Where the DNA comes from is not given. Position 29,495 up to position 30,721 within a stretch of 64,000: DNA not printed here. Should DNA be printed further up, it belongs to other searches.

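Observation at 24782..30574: Three tandem, translationally coupled TPR + GT9-like glycosyltransferase paralogues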

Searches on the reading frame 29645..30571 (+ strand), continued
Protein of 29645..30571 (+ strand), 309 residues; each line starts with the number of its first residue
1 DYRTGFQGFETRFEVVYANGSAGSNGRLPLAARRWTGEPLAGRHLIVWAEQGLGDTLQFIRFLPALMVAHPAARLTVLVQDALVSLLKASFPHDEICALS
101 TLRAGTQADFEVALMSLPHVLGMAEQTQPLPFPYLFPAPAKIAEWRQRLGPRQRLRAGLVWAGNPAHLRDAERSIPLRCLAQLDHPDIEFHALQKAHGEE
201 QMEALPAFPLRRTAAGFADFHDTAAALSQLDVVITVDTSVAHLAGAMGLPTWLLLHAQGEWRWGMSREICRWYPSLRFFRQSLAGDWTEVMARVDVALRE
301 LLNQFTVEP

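Call 52: get_annotated_region(hit=H24, flank=15000)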
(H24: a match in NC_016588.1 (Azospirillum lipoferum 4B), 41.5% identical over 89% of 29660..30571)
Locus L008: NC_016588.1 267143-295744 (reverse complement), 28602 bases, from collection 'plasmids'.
description: Azospirillum lipoferum 4B plasmid AZO_p6, complete sequence
organism: Azospirillum lipoferum 4B (NCBI taxid 862719)
taxonomy: Bacteria; Pseudomonadota; Alphaproteobacteria; Rhodospirillales; Azospirillaceae; Azospirillum; Azospirillum lipoferum; Azospirillum lipoferum 4B
host: -; source: -; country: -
typing (MOB-suite, as given by PLSDB): non-mobilizable; replicon rep_cluster_1806
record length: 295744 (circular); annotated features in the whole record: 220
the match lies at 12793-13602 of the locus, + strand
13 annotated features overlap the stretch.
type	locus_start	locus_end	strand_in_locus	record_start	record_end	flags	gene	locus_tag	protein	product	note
CDS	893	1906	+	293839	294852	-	-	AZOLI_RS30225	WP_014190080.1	GDP-mannose 4,6-dehydratase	-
CDS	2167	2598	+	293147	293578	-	-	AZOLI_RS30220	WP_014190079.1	hypothetical protein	-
CDS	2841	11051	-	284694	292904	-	-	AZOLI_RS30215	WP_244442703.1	calcium-binding protein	-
CDS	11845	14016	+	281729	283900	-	-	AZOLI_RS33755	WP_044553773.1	tetratricopeptide repeat protein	-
CDS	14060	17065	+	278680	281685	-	-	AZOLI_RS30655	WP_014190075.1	class I SAM-dependent methyltransferase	-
CDS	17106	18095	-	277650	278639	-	-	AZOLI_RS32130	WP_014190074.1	TIGR00180 family glycosyltransferase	-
CDS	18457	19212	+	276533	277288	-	-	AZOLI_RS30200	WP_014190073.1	FkbM family methyltransferase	-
CDS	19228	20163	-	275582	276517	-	-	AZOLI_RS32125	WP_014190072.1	hypothetical protein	-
CDS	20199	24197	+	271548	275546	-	-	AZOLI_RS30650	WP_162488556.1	glycosyltransferase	-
CDS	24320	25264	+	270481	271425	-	-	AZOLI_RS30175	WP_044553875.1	NAD-dependent epimerase/dehydratase family protein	-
CDS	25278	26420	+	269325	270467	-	-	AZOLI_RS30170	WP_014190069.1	DegT/DnrJ/EryC1/StrS family aminotransferase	-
CDS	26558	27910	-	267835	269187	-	-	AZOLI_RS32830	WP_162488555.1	hypothetical protein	-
CDS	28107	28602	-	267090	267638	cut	-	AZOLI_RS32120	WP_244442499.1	IS5 family transposase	-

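Call 53: get_annotated_region(hit=H28, flank=12000)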
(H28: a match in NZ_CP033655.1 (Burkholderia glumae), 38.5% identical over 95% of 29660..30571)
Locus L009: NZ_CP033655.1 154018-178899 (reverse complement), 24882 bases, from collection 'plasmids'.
description: Burkholderia glumae strain BGR13S plasmid p1_BGR13S, complete sequence
organism: Burkholderia glumae (NCBI taxid 337)
taxonomy: Bacteria; Pseudomonadota; Betaproteobacteria; Burkholderiales; Burkholderiaceae; Burkholderia; Burkholderia glumae
host: -; source: bacterial cell,diseased rice; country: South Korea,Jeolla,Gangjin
typing (MOB-suite, as given by PLSDB): conjugative; replicon rep_cluster_382; relaxase MOBF; mating-pair formation MPF_F
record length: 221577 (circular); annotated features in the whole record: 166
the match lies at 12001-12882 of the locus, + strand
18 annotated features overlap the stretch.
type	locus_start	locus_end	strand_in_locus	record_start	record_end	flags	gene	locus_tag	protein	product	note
CDS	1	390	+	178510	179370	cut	-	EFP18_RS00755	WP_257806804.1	response regulator transcription factor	GO:0000160 - phosphorelay signal transduction system [Evidence IEA]; GO:0006355 - regulation of DNA-templated ...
CDS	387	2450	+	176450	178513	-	-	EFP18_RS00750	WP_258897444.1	OmpA family protein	-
CDS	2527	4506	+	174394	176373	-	-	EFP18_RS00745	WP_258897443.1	YadA-like family protein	-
CDS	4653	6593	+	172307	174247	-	-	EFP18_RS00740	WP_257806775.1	YadA-like family protein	-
CDS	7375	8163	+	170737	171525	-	-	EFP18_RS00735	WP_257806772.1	DUF2968 domain-containing protein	-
CDS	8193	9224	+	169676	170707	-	-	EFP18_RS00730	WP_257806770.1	rod shape-determining protein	-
CDS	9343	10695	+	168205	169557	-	-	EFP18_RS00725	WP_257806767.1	hypothetical protein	-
CDS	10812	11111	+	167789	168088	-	-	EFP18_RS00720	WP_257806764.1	energy transducer TonB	-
CDS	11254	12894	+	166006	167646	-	-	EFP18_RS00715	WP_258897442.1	tetratricopeptide repeat protein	-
CDS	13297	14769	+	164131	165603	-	-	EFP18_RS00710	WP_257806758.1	UDP-N-acetylglucosamine-peptide N-acetylglucosaminyltransferase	-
CDS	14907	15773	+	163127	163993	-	-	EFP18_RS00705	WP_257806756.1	hypothetical protein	-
CDS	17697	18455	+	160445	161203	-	-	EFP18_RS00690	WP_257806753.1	EAL domain-containing protein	-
CDS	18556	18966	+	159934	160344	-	-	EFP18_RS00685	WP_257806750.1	hypothetical protein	-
CDS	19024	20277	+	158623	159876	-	-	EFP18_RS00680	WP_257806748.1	tetratricopeptide repeat protein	-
CDS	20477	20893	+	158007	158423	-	-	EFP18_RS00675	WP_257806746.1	hypothetical protein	-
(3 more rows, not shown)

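Call 54: search_dna_similar(query=window:29660-30571:+, collection=plasmids, mode=protein, max_rows=60, max_evalue=1e-10, rows=spread)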
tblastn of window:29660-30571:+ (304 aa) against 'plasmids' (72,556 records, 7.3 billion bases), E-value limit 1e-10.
Records with a match: 138; places in all: 296; records where one place covers at least 80% of the query: 137.
Best place of each record, by identity: <60% 138.
By first word of the organism name: Azospirillum 47; Ralstonia 30; Burkholderia 13; Caballeronia 10; Paraburkholderia 9; Cupriavidus 3; Granulicella 2; Roseomonas 2; Aristophania 2; Bradyrhizobium 2; and 17 more.
By predicted mobility (MOB-suite, as given by PLSDB): non-mobilizable 101; mobilizable 26; conjugative 11.
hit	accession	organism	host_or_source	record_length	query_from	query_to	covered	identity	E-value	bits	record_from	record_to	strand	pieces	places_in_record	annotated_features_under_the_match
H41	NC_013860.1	Azospirillum sp. B510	-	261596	29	294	88%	45.5%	5e-54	196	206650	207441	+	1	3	tetratricopeptide repeat protein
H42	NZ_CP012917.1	Azospirillum brasilense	Digitaria eriantha,microbe,root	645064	4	303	99%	39.3%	1e-40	157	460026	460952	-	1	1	tetratricopeptide repeat protein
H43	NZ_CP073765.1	Methylovirgula sp. HY1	soil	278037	28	294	88%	43.3%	2e-52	191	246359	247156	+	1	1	tetratricopeptide repeat protein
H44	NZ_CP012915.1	Azospirillum brasilense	Digitaria eriantha,microbe,root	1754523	22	296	90%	41.9%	7e-43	164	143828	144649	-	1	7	none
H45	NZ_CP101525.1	Burkholderia arboris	mixed culture,soil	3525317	19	297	92%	41.1%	5e-40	155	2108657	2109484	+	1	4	none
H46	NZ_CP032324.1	Azospirillum argentinense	soil sample,Agricultural field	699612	4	289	94%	40.1%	5e-41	158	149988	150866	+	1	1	tetratricopeptide repeat protein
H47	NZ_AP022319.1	Burkholderia sp. THE68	Togo hemipterus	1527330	4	289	94%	39.9%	3e-41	159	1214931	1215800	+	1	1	none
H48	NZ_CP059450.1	Azospirillum brasilense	Prokaryotes,soil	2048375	22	296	90%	41.3%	1e-36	146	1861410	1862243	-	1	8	none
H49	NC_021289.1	Caballeronia insecticola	-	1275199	4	289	94%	39.7%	9e-39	152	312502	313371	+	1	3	none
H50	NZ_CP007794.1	Azospirillum argentinense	Triticum aestivum L.,Root,wheat ...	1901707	22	296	90%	41.2%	2e-41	159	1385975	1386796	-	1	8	record has no annotation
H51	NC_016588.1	Azospirillum lipoferum 4B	-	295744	29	300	89%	41.5%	8e-46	172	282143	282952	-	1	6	tetratricopeptide repeat protein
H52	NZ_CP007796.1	Azospirillum argentinense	Triticum aestivum L.,Root,wheat ...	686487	8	301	97%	38.0%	4e-38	150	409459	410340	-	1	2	tetratricopeptide repeat protein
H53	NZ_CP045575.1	Burkholderia gladioli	Oryza sativa,Cell culture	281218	14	303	95%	38.5%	1e-42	163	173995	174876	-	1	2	tetratricopeptide repeat protein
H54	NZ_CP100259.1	Burkholderia glumae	cell culture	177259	14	303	95%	38.5%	2e-42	162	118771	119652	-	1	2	tetratricopeptide repeat protein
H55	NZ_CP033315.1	Azospirillum brasilense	rhizosphere soil of Digitaria ...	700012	27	304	91%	39.9%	2e-38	151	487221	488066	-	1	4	tetratricopeptide repeat protein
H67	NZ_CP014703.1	Ralstonia solanacearum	Solanum tuberosum,cell culture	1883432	29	287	85%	40.8%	2e-46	174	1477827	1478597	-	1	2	none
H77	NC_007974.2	Cupriavidus metallidurans CH34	-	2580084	17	289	90%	37.5%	5e-32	164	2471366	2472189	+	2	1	none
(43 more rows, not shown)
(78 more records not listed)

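Call 56: get_annotated_region(hit=H67, flank=12000)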
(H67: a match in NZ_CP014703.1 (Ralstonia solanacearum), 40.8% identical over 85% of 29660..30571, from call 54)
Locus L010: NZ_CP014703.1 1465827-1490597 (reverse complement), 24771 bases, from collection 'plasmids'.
description: Ralstonia solanacearum strain KACC 10722 plasmid unnamed, complete sequence
organism: Ralstonia solanacearum (NCBI taxid 305)
taxonomy: Bacteria; Pseudomonadota; Betaproteobacteria; Burkholderiales; Burkholderiaceae; Ralstonia; Ralstonia solanacearum
host: -; source: Solanum tuberosum,cell culture; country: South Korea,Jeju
typing (MOB-suite, as given by PLSDB): non-mobilizable
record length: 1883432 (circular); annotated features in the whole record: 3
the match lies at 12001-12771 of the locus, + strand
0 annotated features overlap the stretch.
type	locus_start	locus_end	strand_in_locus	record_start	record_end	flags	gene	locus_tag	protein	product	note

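Call 57: get_annotated_region(hit=H77, flank=12000)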
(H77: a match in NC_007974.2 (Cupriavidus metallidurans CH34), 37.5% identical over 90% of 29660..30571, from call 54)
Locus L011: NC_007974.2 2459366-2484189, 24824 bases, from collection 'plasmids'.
description: Cupriavidus metallidurans CH34 megaplasmid, complete sequence
organism: Cupriavidus metallidurans CH34 (NCBI taxid 266264)
taxonomy: Bacteria; Pseudomonadota; Betaproteobacteria; Burkholderiales; Burkholderiaceae; Cupriavidus; Cupriavidus metallidurans; Cupriavidus metallidurans CH34
host: -; source: -; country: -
typing (MOB-suite, as given by PLSDB): mobilizable; replicon rep_cluster_104,rep_cluster_1581,rep_cluster_80; relaxase MOBP,MOBP
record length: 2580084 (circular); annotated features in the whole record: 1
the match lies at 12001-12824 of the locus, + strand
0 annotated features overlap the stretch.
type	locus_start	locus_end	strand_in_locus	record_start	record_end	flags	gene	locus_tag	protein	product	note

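Call 59: search_protein_representatives(protein=window:29660-30571:+)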
Query: 304 residues. Proteins with E-value up to 0.001 (for the whole library): 38755; up to 1e-10: 31288; up to 1e-30: 16371. The best 150 are listed.
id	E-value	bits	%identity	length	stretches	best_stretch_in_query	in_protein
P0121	3.9e-278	936.0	46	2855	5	4-295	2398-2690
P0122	1.1e-262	885.3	42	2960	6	27-297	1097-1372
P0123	1.5e-255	861.9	41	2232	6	28-299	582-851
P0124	3.2e-249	841.0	41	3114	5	29-304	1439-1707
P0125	4.7e-248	837.2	41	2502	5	24-300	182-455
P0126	3.4e-228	772.0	39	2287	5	17-297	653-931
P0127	6.3e-215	728.4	43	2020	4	25-298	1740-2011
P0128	1.3e-206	701.1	39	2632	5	26-292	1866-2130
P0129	1.5e-203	691.1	40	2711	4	29-297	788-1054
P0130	2.4e-203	690.4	41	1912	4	29-291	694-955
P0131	3.7e-198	673.4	38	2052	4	25-298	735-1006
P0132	6.8e-192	652.8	40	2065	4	29-289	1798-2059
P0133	8.7e-190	645.9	34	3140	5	19-293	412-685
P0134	4.0e-189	643.7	40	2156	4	22-297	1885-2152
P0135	2.3e-188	641.2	39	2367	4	23-299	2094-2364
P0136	2.0e-186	634.8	94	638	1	1-304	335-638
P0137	1.6e-185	631.8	45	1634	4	24-294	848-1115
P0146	4.3e-165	564.8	43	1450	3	20-295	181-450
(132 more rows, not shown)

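Call 62: search_protein_families(library=pfam, proteins=[L010:3578-5524:-, L010:6429-9383:+, L010:9530-11644:+, L010:11644-12804:+, L010:12820-13719:+, L010:13587-14270:+, L010:14520-15353:+, L010:15799-16752:+, L010:16786-18888:-, L010:18423-20114:-], max_evalue=0.0001)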
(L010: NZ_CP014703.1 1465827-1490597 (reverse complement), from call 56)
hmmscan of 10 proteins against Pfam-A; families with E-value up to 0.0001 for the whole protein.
L010:3578-5524:- (648 aa): 1 family
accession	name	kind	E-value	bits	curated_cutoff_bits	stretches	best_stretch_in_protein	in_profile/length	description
PF02518.31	HATPase_c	-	3.4e-10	40.8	26.4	1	555-645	4-110/111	Histidine kinase-, DNA gyrase B-, and HSP90-like ATPase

L010:6429-9383:+ (985 aa): 1 family
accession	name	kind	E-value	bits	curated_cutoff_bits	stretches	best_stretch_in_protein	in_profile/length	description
PF03797.25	Autotransporter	-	2e-61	208.4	26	1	709-965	1-255/255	Autotransporter beta-domain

L010:9530-11644:+ (705 aa): 21 families
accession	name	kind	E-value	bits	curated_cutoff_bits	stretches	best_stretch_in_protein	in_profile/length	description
PF13469.12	Sulfotransfer_3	-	2.3e-45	156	27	1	467-654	1-216/216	Sulfotransferase family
PF00515.34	TPR_1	-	1.8e-43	145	27.8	3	154-186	1-33/34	Tetratricopeptide repeat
PF07719.23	TPR_2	-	4.6e-43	142.2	27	3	154-186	1-33/34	Tetratricopeptide repeat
PF13431.12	TPR_17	-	1.3e-35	119.1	24.4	1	176-207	1-32/34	Tetratricopeptide repeat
PF13181.12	TPR_8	-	1.2e-31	106.6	25.7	1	154-186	1-33/34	Tetratricopeptide repeat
PF13424.12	TPR_12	-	1.4e-30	105.7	30.1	3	123-184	6-75/77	Tetratricopeptide repeat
PF13432.12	TPR_16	-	6.8e-30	103.6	32.7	2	126-187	3-64/65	Tetratricopeptide repeat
PF13428.12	TPR_14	-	7e-29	97.8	23.5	1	326-367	2-43/44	Tetratricopeptide repeat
PF13414.12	TPR_11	-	3.2e-26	91.2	26.8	1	162-202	2-42/42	TPR repeat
PF14559.12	TPR_19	-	6.7e-26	90.9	25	3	200-264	3-67/68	Tetratricopeptide repeat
PF13374.12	TPR_10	-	1.1e-17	63.9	27.5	0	158-183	6-31/42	Tetratricopeptide repeat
PF13176.12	TPR_7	-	9.2e-14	50.7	27.9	0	156-185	1-30/36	Tetratricopeptide repeat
PF00685.33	Sulfotransfer_1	-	3.2e-12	46.8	22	1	468-654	4-185/255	Sulfotransferase domain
PF13371.12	TPR_9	-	1.5e-10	41.3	35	1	100-157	9-66/73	Tetratricopeptide repeat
PF13429.12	TPR_15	-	3.3e-10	40.3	26.2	0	169-284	161-276/280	Tetratricopeptide repeat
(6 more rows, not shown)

L010:11644-12804:+ (387 aa): 1 family
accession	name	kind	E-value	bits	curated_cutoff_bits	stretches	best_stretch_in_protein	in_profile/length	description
PF01075.23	Glyco_transf_9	-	9.7e-05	22.2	22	0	304-335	174-205/247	Glycosyltransferase family 9 (heptosyltransferase)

L010:12820-13719:+ (300 aa): 1 family
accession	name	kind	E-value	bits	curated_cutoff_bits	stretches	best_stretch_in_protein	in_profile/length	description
PF12146.15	Hydrolase_4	-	6.1e-07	29.4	27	0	146-187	58-99/239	Serine aminopeptidase, S33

L010:13587-14270:+ (228 aa): 2 families
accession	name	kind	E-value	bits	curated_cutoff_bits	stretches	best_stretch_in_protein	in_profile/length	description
PF01583.26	APS_kinase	-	2.9e-59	199.9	21.1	1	49-197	2-151/152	Adenylylsulphate kinase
PF13671.12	AAA_33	-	4.9e-06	27.3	27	1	53-164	3-115/143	AAA domain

L010:14520-15353:+ (278 aa): 3 families
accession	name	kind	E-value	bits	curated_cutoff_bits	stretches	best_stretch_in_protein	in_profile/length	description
PF13409.12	GST_N_2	-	6.6e-15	55.9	25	1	67-128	2-67/70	Glutathione S-transferase, N-terminal domain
PF13417.12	GST_N_3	-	1.2e-14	54.8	22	1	61-129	1-68/75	Glutathione S-transferase, N-terminal domain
PF13410.11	GST_C_2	-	2e-08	34.6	24.9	1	189-243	15-69/69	Glutathione S-transferase, C-terminal domain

L010:15799-16752:+ (318 aa): 1 family
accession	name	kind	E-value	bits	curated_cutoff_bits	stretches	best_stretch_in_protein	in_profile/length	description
PF01738.24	DLH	-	2.5e-51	174.8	21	1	99-312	1-216/217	Dienelactone hydrolase family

L010:16786-18888:- (700 aa): 3 families
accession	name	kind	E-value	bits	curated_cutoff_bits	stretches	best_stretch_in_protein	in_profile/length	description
PF13450.12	NAD_binding_8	-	2.3e-09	37.8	21.9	1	227-295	1-68/68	NAD(P)-binding Rossmann-like domain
PF01593.30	Amino_oxidase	-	3e-08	33.8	19.8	1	232-698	1-443/443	Flavin containing amine oxidoreductase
PF00890.30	FAD_binding_2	-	6.5e-05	22.7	20.4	1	225-273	2-49/414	FAD binding domain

L010:18423-20114:- (563 aa): 1 family
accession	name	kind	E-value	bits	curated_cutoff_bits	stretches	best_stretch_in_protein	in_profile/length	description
PF01564.23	Spermine_synth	-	1.2e-32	113.4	22.9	1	324-499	2-173/186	Spermine/spermidine synthase domain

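Call 63: find_encoding_contigs(protein=P0014, flank=10000, max_places=1)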
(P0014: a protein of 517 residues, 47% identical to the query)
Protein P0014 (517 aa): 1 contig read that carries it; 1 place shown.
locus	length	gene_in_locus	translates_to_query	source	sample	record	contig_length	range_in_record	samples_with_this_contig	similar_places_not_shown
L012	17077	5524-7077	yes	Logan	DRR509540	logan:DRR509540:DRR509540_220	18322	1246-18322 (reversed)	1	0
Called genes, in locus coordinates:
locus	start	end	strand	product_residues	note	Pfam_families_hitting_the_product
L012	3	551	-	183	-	?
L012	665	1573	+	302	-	-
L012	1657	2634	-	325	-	PF12146:Hydrolase_4 (weak), PF00561:Abhydrolase_1, PF12697:Abhydrolase_6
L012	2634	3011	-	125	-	PF04828:GFA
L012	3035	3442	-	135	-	PF02566:OsmC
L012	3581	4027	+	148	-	PF22381:Staph_reg_Sar_Rot, PF01047:MarR, PF12802:MarR_2, PF13463:HTH_27 (weak)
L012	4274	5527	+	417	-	PF04389:Peptidase_M28, PF01546:Peptidase_M20 (weak)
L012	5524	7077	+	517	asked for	PF12895:ANAPC3 (weak), PF14559:TPR_19 (weak), PF13432:TPR_16 (weak), PF14559:TPR_19 (weak), PF23914:TPR_CcmH_CycH (weak), PF00515:TPR_1 (weak), PF00515:TPR_1, PF13432:TPR_16, +15 more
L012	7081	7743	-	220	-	PF05643:GNA1162-like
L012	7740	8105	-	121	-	PF16068:DUF4810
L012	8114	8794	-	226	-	PF03783:CsgG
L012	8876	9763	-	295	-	PF00126:HTH_1, PF03466:LysR_substrate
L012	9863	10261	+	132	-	PF01361:Tautomerase (weak), PF14552:Tautomerase_2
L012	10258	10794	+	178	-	PF16157:DUF4865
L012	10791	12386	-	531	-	-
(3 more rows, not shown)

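Call 64: find_encoding_contigs(protein=P0007, flank=10000, max_places=1)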
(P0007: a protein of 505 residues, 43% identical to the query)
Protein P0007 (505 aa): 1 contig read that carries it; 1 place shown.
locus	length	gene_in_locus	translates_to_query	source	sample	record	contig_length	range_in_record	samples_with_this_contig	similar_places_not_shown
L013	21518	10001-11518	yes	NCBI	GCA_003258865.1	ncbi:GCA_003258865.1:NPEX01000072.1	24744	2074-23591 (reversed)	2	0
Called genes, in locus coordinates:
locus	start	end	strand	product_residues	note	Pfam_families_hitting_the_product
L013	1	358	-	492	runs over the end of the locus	-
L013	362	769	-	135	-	-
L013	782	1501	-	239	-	-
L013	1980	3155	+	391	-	-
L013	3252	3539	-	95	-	PF21716:dnstrm_HI1420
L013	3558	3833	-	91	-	-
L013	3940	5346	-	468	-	PF01594:AI-2E_transport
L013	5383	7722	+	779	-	PF01425:Amidase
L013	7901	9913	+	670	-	PF11563:Protoglobin, PF00015:MCPsignal, PF07238:PilZ, PF13682:CZB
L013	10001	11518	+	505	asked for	PF00515:TPR_1 (faint), PF07719:TPR_2 (faint), PF13414:TPR_11 (weak), PF13424:TPR_12 (weak), PF13432:TPR_16 (weak), PF23914:TPR_CcmH_CycH (weak), PF13424:TPR_12 (weak), PF14559:TPR_19 (weak), +6 more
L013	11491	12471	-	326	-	-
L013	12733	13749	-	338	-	PF01180:DHO_dh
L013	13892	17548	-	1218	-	PF01855:POR_N, PF17147:PFOR_II, PF01558:POR, PF10371:EKR, PF12837:Fer4_6, PF12838:Fer4_7, PF13183:Fer4_8, PF13187:Fer4_9, +7 more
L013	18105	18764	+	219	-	PF04542:Sigma70_r2, PF08281:Sigma70_r4_2, PF04545:Sigma70_r4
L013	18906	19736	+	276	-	PF00669:Flagellin_N, PF00700:Flagellin_C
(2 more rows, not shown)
